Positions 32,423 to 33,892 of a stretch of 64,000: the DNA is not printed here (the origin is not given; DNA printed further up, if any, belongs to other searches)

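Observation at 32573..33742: Circularly permuted DNA cytosine-5 methyltransferase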

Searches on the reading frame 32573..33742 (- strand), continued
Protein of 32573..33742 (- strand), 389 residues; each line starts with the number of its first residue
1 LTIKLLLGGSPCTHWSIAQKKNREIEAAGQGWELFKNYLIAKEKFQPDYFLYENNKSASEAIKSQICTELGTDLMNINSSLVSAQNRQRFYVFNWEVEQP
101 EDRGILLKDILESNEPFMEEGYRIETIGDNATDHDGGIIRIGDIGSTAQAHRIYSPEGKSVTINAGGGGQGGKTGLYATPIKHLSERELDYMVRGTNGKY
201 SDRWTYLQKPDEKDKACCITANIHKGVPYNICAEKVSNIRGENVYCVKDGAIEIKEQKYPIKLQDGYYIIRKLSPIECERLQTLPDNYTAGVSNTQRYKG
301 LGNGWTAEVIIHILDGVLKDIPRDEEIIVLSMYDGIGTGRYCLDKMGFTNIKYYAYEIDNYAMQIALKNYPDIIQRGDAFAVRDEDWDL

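Call 18: search_dna_similar(query=window:32573-33742:-, collection=phages, mode=protein, max_rows=60, rows=spread)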
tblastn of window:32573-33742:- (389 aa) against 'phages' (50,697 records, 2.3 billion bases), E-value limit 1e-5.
Records with a match: 213; places in all: 222; records where one place covers at least 80% of the query: 19.
Best place of each record, by identity: 60-80% 6; <60% 207.
By first word of the organism name: Escherichia 48; Bacteroides 41; Vibrio 38; Phocaeicola 10; Cellulophaga 8; Klebsiella 7; Flavobacterium 6; Proteus 4; Campylobacter 4; Bacteriophage 3; and 25 more.
By host as written in the record: - 16; Escherichia coli 12; Escherichia coli K-12 MG1655 8; Vibrio breoganii 7; Bacteroides thetaiotaomicron DA638 7; Bacteroides thetaiotaomicron VPI-5482 7; Vibrio splendidus 5; Phocaeicola dorei DA26 5; and 94 more.
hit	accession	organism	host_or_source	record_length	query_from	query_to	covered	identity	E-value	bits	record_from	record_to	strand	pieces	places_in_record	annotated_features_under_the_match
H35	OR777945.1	Phage nd4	-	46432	3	389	99%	52.4%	1e-133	427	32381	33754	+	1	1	hypothetical protein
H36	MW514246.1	Roseobacter phage CRP-9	Rhodobacteraceae bacterium FZCC0023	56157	3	383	95%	36.6%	5e-30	188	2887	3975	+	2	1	DNA (cytosine-5)-methyltransferase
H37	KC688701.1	Croceibacter phage P2559Y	Croceibacter atlanticus HTCC2559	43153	3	379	93%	32.1%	4e-27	165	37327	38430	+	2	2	DNA methyltransferase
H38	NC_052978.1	Proteus phage Saba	Proteus mirabilis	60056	2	379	70%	41.5%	1e-10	187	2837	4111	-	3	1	DNA methyltransferase | ribosome_binding_site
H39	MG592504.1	Vibrio phage 1.133.O._10N.222.51.E4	Vibrio breoganii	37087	3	389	64%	44.0%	3e-14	206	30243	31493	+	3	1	C-5 cytosine-specific DNA methylase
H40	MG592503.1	Vibrio phage 1.132.O._10N.222.49.F8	Vibrio breoganii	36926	3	389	59%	45.1%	3e-12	201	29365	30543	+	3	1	C-5 cytosine-specific DNA methylase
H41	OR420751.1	Pelagibacter phage HTVC309P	Candidatus Pelagibacter sp.FZCC0233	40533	1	389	59%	44.8%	2e-14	205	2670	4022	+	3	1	DNA methylase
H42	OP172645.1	Bacteroides phage BC669P2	Bacteroides caccae DA669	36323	3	320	82%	32.3%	3e-23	107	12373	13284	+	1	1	dmt: methyltransferase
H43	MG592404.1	Vibrio phage 1.021.B._10N.222.51.F9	Vibrio splendidus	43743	2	387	62%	41.5%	2e-11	186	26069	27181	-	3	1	C-5 cytosine-specific DNA methylase | hypothetical protein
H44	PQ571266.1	Bacteroides phage BKO1-1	Bacteroides koreensis HM3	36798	3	318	76%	33.0%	1e-10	132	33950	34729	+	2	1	DNA methyltransferase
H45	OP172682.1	Bacteroides phage BK687P2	Bacteroides ovatus DA687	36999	3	318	76%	32.2%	2e-10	134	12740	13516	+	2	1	dmt: methyltransferase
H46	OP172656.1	Phocaeicola phage BD26P5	Phocaeicola dorei DA26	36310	3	378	55%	43.5%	2e-9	182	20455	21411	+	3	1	hypothetical protein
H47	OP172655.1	Phocaeicola phage BD26P4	Phocaeicola dorei DA26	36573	3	378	55%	43.5%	2e-9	182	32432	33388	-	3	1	hypothetical protein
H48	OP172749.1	Phocaeicola phage BV741P2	Phocaeicola vulgatus DA741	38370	3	378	54%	43.7%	2e-8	180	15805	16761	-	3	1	hypothetical protein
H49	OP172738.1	Phocaeicola phage BV57P3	Phocaeicola vulgatus DA57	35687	3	378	55%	42.7%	4e-9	182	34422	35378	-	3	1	hypothetical protein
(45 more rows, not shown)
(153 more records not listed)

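Call 20: get_annotated_region(hit=H36, flank=1500)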
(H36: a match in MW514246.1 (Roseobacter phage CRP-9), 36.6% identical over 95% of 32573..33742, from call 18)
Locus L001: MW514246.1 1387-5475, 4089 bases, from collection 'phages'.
description: Roseobacter phage CRP-9, complete genome.
organism: Roseobacter phage CRP-9 (NCBI taxid 2813174)
taxonomy: Viruses; Duplodnaviria; Heunggongvirae; Uroviricota; Caudoviricetes
host: Rhodobacteraceae bacterium FZCC0023; source: seawater; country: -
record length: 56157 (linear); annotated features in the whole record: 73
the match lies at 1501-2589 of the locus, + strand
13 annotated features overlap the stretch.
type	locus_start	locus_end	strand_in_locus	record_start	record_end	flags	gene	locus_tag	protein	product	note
CDS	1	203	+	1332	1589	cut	-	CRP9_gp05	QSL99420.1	hypothetical protein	-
CDS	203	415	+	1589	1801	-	-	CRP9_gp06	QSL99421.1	hypothetical protein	-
CDS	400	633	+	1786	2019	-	-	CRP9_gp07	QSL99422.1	hypothetical protein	-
CDS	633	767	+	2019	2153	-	-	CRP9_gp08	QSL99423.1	hypothetical protein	-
CDS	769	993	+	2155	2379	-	-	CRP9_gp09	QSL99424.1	hypothetical protein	-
CDS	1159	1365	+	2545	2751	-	-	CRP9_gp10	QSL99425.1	hypothetical protein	-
CDS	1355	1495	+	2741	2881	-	-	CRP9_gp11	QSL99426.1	hypothetical protein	-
CDS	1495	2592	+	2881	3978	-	-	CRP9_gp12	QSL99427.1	DNA (cytosine-5)-methyltransferase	-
CDS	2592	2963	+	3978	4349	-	-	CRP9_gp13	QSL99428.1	hypothetical protein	-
CDS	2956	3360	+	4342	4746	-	-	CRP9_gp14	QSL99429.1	hypothetical protein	-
CDS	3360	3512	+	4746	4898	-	-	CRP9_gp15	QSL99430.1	hypothetical protein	-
CDS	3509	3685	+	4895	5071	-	-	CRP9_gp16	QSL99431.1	hypothetical protein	-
CDS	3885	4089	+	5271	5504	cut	-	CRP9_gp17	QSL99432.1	hypothetical protein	-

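Call 21: get_annotated_region(hit=H39, flank=1500)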
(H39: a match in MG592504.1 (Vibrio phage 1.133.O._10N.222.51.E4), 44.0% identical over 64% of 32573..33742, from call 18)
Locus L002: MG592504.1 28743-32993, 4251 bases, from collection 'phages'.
description: Vibrio phage 1.133.O._10N.222.51.E4, partial genome.
organism: Vibrio phage 1.133.O._10N.222.51.E4 (NCBI taxid 1881202)
taxonomy: Viruses; Duplodnaviria; Heunggongvirae; Uroviricota; Caudoviricetes
host: Vibrio breoganii; source: iron chloride precipitation of 0.2um-filtered seawater, resuspended in oxalate solution; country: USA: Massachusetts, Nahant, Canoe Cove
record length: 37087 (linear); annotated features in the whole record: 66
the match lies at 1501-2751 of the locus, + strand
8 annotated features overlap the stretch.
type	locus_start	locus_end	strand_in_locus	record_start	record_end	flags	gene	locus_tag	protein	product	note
CDS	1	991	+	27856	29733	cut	-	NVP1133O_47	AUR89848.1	coil containing protein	NVP1133O_47; aclame_best_match:protein:vir:105726; tara_best_match:OM-RGC.v1.000921916; ...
CDS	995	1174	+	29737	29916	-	-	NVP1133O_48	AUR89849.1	hypothetical protein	NVP1133O_48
CDS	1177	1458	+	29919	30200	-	-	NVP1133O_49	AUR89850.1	coil containing protein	NVP1133O_49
CDS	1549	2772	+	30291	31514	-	-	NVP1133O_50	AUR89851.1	C-5 cytosine-specific DNA methylase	NVP1133O_50; tara_best_match:OM-RGC.v1.003387942; cvp_best_match:NCBI_PEP_323512819; InterPro:IPR018117; ...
CDS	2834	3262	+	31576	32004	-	-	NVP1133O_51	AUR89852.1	NinB protein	NVP1133O_51; aclame_best_match:protein:proph:184906; tara_best_match:OM-RGC.v1.025317816; ...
CDS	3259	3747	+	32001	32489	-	-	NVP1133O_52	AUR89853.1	calcineurin-like phosphoesterase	NVP1133O_52; tara_best_match:OM-RGC.v1.019092940; cvp_best_match:RF_PEP_414087178; InterPro:IPR004843; ...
CDS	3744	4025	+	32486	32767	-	-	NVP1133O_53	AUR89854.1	recombination enhancement RecA-dependent nuclease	NVP1133O_53; aclame_best_match:protein:vir:93650; tara_best_match:OM-RGC.v1.031080544; cvp_best_match:RF_PEP_38640327; ...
CDS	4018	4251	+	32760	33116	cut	-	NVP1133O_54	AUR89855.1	endodeoxyribonuclease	NVP1133O_54; tara_best_match:OM-RGC.v1.027601240; cvp_best_match:RF_PEP_327198621; InterPro:IPR016281; ...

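Call 25: get_annotated_region(hit=H1, flank=6000)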
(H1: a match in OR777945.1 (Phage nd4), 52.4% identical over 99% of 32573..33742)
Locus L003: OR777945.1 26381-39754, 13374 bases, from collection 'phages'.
description: Phage nd4, complete genome.
organism: Phage nd4 (NCBI taxid 3110883)
taxonomy: Viruses; Duplodnaviria; Heunggongvirae; Uroviricota; Caudoviricetes
host: -; source: -; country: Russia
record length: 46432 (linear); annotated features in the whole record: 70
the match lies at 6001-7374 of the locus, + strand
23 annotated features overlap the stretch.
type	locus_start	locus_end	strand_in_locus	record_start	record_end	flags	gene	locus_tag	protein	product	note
CDS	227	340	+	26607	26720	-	-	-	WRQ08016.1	hypothetical protein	-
CDS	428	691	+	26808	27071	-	-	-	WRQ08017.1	hypothetical protein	-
CDS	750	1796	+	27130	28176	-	-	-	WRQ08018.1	hypothetical protein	-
CDS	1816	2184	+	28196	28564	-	-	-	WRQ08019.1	hypothetical protein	-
CDS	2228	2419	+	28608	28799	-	-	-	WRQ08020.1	hypothetical protein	-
CDS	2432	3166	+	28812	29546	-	-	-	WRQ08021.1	hypothetical protein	-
CDS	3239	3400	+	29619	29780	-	-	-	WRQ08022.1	hypothetical protein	-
CDS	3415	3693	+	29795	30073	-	-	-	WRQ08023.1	hypothetical protein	-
CDS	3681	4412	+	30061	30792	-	-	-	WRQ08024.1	hypothetical protein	-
CDS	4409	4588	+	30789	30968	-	-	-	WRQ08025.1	hypothetical protein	-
CDS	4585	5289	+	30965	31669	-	-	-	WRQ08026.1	hypothetical protein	-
CDS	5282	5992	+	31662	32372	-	-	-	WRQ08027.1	DNA polymerase III alpha subunit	-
CDS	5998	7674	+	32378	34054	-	-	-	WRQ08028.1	hypothetical protein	-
CDS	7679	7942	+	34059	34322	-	-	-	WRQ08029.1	hypothetical protein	-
CDS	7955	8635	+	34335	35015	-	-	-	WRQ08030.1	hypothetical protein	-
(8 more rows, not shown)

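Call 26: get_annotated_region(hit=H3, flank=1500)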
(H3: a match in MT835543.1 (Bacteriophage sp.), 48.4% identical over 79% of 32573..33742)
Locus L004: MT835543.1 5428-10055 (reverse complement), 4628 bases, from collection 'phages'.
description: UNVERIFIED: Bacteriophage sp. clone scaffold_137 genomic sequence.
organism: Bacteriophage sp. (NCBI taxid 38018)
taxonomy: Viruses
host: -; source: human fecal samples; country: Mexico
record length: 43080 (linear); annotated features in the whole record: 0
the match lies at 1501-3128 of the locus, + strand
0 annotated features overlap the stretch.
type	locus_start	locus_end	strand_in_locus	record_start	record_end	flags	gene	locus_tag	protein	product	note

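Call 38: predict_structure(alignment_id=A1)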
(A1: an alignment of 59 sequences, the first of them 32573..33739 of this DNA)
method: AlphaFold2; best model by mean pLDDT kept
length: 388 residues; sequences in the alignment: 59
mean_pLDDT: 65.4   pTM: 0.64
mean pLDDT of the five models: 65.4, 63.7, 63.2, 62.5, 61.8
residues with pLDDT >= 90: 90; 70-90: 97; 50-70: 52; < 50: 149
segments of 3 or more residues with pLDDT < 50: 105-107, 110-147, 150-160, 164-184, 193-250, 258-269
pLDDT, mean of each block of 10 residues (from residue 1): 86 62 75 90 96 79 91 80 67 86 51 37 29 33 45 43 44 40 47 46 43 37 39 31 41 49 40 73 86 79 76 93 97 88 96 90 92 91 85
secondary structure, 60 per line:
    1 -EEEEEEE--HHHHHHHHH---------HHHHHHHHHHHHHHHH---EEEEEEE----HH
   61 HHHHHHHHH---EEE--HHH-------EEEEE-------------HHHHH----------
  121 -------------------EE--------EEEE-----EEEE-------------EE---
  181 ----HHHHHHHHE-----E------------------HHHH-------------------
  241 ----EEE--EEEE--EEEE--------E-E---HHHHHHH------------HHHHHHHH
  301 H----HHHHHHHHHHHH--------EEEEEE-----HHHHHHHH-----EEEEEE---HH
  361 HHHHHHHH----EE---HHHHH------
elements in order: E2-8 H11-19 H29-44 E48-54 H59-69 E73-75 E88-92 H106-110 E150-153 E159-162 H185-192 H218-221 E245-247 E250-253 E256-259 H274-280 H293-301 H306-317 E326-331 H337-344 E350-355 H359-368 H378-382
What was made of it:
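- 33695..33721 (-): Motif IV, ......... (aa 8-16), with the catalytic Cys12. Strand beta4 begins at about aa 3. In the AF2 model the first strand covers model residues 2-8 (call 38).
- On C5 DNA methyltransferase superfamily (PF00145 / Dcm): The AF2 core is confident (call 38).
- IX-X helices-b1-aA-b2-aB-b3 (call 38). The variable region (aa about 106-270) is modelled with pLDDT below 50, so DNA recognition is not structurally supported (call 38). The AF2 monomer model places the C-terminal segment with pLDDT 85-97 and pTM 0.64 (call 38).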

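Call 40: fold_search(model_id=the predicted structure, library=pdb)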
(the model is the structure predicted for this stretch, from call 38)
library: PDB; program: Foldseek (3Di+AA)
matches with E <= 10: 747; with E <= 0.001: 78
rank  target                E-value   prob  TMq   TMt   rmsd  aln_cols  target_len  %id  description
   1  7l4f_A                2.6e-07  1.00  0.38  0.42  10.0       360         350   13  Crystal structure of the DRM2-CAT DNA complex (released 2021-08-04)
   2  4onq_A                4.7e-07  1.00  0.38  0.45  12.2       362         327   16  Crystal structure of ntDRM E283S/R309S/F310S/Y590S/D591S mutant (released 2014-06-04)
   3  4onj_A                1.0e-06  1.00  0.36  0.41  12.2       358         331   15  Crystal structure of the catalytic domain of ntDRM (released 2014-06-04)
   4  4onj_B                1.8e-06  1.00  0.37  0.42  12.4       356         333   16  Crystal structure of the catalytic domain of ntDRM (released 2014-06-04)
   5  4onq_B                2.2e-06  1.00  0.37  0.45  12.5       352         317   17  Crystal structure of ntDRM E283S/R309S/F310S/Y590S/D591S mutant (released 2014-06-04)
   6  7l4n_A                2.9e-06  1.00  0.38  0.42  12.5       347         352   14  Crystal structure of the DRM2 (C397R)-CCG DNA complex (released 2021-08-04)
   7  8te3_B                3.1e-06  1.00  0.37  0.51   7.5       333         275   15  Crystal structure of the methyltransferase domain of R882C/R676K DNMT3A homotetramer (released 2024-03-13)
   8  8tci_A                3.1e-06  1.00  0.36  0.48  11.1       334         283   16  Crystal structure of DNMT3C-DNMT3L in complex with CGG DNA (released 2024-08-14)
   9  6u91_A                3.3e-06  1.00  0.37  0.48  11.2       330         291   16  Crystal structure of DNMT3B(Q772R)-DNMT3L in complex with CpGpT DNA (released 2020-06-10)
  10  5yx2_A                3.5e-06  1.00  0.35  0.46  13.3       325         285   16  Crystal structure of DNMT3A-DNMT3L in complex with DNA containing two CpG sites (released 2018-01-31)
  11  6brr_A                3.5e-06  1.00  0.35  0.46  14.1       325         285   16  Crystal structure of DNMT3A (R836A)-DNMT3L in complex with DNA containing two CpG sites (released 2018-01-31)
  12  6w89_A                4.5e-06  1.00  0.35  0.46  13.1       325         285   16  Structure of DNMT3A (R882H) in complex with CGA DNA (released 2020-04-15)
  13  7l4c_A                4.7e-06  1.00  0.36  0.40  13.5       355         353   14  Crystal structure of the DRM2-CTT DNA complex (released 2021-08-04)
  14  7v0e_B                8.2e-06  1.00  0.33  0.45  13.3       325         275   15  Crystal structure of the macro-oligomeric form of DNMT3B methyltransferase domain. (released 2022-06-22)
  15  6u8p_A                8.7e-06  1.00  0.38  0.49  10.1       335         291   16  Crystal structure of DNMT3B-DNMT3L in complex with CpGpA DNA (released 2020-06-10)
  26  4u7t_A                2.6e-05  1.00  0.37  0.35   8.3       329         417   15  Crystal structure of DNMT3A-DNMT3L in complex with histone H3 (released 2014-11-12)
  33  4u7t_C                3.1e-05  1.00  0.37  0.35   6.5       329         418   15  Crystal structure of DNMT3A-DNMT3L in complex with histone H3 (released 2014-11-12)
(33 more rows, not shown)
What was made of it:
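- Foldseek agrees (call 40).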

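Call 43: list_cluster_members(proteins=[P0052, P0061, P0100, P0001])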
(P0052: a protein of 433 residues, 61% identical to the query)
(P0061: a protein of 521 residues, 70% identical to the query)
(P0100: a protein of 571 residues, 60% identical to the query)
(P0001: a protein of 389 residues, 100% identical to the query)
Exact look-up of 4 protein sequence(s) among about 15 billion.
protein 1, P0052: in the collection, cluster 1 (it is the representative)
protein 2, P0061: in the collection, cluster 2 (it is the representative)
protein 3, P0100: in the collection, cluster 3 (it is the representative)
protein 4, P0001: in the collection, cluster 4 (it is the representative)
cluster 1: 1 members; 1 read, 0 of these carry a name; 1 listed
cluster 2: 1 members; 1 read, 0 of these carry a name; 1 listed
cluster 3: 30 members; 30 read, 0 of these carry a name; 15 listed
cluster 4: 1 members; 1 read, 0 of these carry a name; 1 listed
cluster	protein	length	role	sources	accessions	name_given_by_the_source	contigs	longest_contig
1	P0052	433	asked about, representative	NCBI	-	-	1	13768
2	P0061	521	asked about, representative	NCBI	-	-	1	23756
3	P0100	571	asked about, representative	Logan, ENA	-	-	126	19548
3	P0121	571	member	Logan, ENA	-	-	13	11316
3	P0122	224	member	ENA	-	-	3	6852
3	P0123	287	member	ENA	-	-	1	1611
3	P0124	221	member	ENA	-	-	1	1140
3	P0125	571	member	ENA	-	-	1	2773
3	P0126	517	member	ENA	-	-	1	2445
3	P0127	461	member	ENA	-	-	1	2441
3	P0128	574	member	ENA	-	-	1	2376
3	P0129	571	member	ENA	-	-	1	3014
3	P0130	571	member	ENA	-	-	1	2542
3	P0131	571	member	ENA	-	-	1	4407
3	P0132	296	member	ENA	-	-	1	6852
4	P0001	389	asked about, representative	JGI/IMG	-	-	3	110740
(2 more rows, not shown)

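Call 44: find_encoding_contigs(protein=P0061, flank=8000, max_places=3)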
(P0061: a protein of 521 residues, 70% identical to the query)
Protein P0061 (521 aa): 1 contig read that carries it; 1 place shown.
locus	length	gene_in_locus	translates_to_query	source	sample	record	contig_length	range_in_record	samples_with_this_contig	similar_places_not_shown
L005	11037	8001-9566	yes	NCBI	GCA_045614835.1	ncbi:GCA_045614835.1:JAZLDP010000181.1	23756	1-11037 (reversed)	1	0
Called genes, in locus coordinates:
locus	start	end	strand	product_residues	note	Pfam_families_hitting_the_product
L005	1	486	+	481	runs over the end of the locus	-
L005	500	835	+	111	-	-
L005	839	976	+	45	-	PF09693:Phage_XkdX (weak)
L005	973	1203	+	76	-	-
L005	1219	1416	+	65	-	PF16938:Phage_holin_Dp1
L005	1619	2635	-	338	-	PF00589:Phage_integrase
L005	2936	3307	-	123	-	PF12844:HTH_19, PF13443:HTH_26, PF13560:HTH_31, PF01381:HTH_3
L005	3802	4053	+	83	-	-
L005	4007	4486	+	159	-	PF06725:3D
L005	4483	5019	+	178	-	PF07463:NUMOD4, PF13392:HNH_3 (weak)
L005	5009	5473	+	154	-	PF02732:ERCC4 (weak)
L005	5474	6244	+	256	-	PF12705:PDDEXK_1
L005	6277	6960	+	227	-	PF13479:AAA_24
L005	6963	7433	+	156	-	PF05037:DUF669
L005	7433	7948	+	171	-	PF07463:NUMOD4, PF13392:HNH_3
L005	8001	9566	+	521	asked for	PF00145:DNA_methylase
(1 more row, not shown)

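Call 45: find_encoding_contigs(protein=P0001, flank=3000, max_places=3)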
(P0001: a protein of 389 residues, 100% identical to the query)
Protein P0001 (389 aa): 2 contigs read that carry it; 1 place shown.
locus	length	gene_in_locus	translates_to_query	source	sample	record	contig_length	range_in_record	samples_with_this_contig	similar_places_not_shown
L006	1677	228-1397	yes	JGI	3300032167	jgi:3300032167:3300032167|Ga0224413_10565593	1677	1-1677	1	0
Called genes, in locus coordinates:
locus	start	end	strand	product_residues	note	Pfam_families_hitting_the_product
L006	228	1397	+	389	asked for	PF00145:DNA_methylase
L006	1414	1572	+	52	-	-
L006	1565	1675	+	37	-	?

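Call 53: find_related_loci(query=A1, collection=genome_contigs, flank=3000)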
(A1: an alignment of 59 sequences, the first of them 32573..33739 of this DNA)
Query A1 (388 aa) in genome_contigs; peptide patterns used: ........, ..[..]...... (x = any residue, [..] = any of these).
234 stretches matched a pattern; 182 encode a relative of the query (tblastn E <= 1e-3); the best 80 are kept; 80 distinct loci.
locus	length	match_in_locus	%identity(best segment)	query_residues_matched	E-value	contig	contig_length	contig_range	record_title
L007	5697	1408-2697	61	2-388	2e-155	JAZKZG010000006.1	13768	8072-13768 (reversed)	MAG: Eubacteriales bacterium isolate T1900045091_TC20190085.MAGScoT_cleanbin_000017 SGB_4703_k141_263190, whole genome s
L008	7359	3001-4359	56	2-388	1e-151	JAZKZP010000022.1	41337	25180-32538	MAG: Eubacteriales bacterium isolate T1900045086_TC20190080.MAGScoT_cleanbin_000039 SGB_4687_k141_3269292, whole genome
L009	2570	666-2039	53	2-388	4e-152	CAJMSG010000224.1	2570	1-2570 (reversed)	TPA_asm: uncultured bacterium isolate SRR5558298-bin.36 genome assembly, contig: NODE_22831_length_2570_cov_15.662655, w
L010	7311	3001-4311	55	2-388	1e-142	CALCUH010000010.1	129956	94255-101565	MAG TPA_asm: uncultured Bacteroidales bacterium isolate SRR6425797_bin.114_CONCOCT_v1.1_MAG genome assembly, contig: ERZ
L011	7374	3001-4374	53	2-388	2e-142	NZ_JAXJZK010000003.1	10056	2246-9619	MAG: Gemmiger sp. isolate DOME_MAG_8357 8357_D0103_k141_6604, whole genome shotgun sequence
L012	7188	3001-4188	55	2-388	2e-135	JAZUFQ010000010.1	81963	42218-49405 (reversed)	MAG: Acutalibacteraceae bacterium isolate T1900045293_TH20190063.MAGScoT_cleanbin_000002 SGB_6051_k141_1783814, whole ge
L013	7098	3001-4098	56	2-388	7e-135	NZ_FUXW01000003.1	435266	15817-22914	Butyricicoccus pullicaecorum DSM 23266, whole genome shotgun sequence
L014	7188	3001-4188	55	2-388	4e-135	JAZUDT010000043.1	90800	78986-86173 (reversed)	MAG: Acutalibacteraceae bacterium isolate T1900045308_TH20190078.MAGScoT_cleanbin_000001 SGB_6195_k141_2425147, whole ge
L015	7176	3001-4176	55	2-384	2e-133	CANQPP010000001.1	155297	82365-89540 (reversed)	MAG: uncultured Clostridia bacterium isolate Lapin-012__bin55 genome assembly, contig: Lapin-012__NODE_131_length_155297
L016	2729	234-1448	55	2-388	2e-136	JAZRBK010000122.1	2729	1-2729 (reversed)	MAG: Candidatus Scatosoma sp. isolate T1900045129_TC20190123.MAGScoT_cleanbin_000010 SGB_4873_k141_3071982, whole genome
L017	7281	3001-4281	53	1-388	9e-130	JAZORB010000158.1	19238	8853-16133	MAG: Eubacteriales bacterium isolate T1900045563_YK20190257.MAGScoT_cleanbin_000033 SGB_7919_k141_24767, whole genome sh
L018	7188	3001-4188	58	2-386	3e-129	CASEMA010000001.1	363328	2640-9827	uncultured Eubacteriales bacterium isolate O38_L1_321321_idba_bin.76 genome assembly, contig: O38_L1_321321_idba_bin.76.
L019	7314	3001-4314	52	2-386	4e-128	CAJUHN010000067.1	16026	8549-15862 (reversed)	MAG TPA_asm: uncultured Lachnospiraceae bacterium isolate MGBC136627 genome assembly, contig: MGBC136627.67, whole genom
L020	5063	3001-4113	54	2-388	2e-127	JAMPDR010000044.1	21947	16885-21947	MAG: Ruminococcus sp. isolate NALB_7823_32 Scaffold_#44__SCF_044___21979_bp, whole genome shotgun sequence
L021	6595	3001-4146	51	3-388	5e-126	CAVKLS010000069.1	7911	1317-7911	bacterium isolate H07689-L1_cleanbin_000035 genome assembly, contig: Spades_H07689-L1_contig_4671, whole genome shotgun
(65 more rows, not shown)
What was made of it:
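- On Plant DRM family: The hosts are bacterial (call 53).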
